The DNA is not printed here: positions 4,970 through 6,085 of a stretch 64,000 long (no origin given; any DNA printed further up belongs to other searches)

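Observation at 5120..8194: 1024-aa protein with three tandem ~160-aa lectin/CBM-like beta-sandwich repeats and no signal peptide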

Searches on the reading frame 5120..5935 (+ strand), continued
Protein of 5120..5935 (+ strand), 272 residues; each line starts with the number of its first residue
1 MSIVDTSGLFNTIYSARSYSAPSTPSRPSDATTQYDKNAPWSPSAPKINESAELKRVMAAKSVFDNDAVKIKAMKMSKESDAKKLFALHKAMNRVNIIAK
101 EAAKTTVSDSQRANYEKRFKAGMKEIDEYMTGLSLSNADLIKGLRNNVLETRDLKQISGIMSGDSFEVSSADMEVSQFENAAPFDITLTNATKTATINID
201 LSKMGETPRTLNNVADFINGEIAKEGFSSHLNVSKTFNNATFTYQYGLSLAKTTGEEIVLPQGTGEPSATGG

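Call 102: list_cluster_members(proteins=[P0008, P0011, P0014, P0015, P0016, P0018, P0019, P0020, P0025, P0026])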
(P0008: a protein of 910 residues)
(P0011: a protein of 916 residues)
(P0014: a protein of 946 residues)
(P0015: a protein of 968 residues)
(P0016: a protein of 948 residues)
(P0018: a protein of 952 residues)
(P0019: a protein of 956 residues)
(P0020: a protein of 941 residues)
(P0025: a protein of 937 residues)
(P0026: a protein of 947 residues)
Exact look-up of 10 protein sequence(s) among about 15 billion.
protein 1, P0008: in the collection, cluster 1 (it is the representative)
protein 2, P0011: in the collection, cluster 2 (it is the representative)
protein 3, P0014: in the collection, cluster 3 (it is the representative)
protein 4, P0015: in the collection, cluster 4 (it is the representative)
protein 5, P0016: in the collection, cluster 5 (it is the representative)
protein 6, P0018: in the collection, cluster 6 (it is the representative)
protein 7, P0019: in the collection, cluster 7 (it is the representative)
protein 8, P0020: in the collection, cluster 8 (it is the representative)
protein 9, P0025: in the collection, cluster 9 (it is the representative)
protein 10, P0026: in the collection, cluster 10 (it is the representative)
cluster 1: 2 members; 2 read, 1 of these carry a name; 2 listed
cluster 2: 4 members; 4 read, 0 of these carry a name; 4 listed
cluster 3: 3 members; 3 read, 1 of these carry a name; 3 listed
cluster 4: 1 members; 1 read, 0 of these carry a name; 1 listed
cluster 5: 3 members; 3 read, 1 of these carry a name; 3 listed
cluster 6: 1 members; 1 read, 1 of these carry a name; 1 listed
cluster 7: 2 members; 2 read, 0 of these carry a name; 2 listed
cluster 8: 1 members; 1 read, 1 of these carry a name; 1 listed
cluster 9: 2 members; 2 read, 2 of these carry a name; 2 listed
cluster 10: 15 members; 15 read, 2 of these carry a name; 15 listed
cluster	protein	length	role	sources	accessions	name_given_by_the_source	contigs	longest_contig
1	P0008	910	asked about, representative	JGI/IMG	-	hypothetical protein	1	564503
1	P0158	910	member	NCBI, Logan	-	-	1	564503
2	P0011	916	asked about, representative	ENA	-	-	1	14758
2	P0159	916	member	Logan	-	-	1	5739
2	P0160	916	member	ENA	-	-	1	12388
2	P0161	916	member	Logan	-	-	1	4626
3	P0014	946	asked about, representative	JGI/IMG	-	-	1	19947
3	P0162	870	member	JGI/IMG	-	hypothetical protein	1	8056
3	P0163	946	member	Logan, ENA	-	-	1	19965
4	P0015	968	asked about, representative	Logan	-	-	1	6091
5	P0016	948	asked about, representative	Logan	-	-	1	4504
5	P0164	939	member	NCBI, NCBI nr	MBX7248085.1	MAG: transcriptional regulator [Caulobacteraceae bacterium] | transcriptional regulator [Caulobacteraceae bacterium]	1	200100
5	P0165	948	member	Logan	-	-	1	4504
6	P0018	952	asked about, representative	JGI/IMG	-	hypothetical protein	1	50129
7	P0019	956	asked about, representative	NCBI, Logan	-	-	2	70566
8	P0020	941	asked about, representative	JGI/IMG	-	hypothetical protein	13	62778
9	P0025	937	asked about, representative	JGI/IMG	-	hypothetical protein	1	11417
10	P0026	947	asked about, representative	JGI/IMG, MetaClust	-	\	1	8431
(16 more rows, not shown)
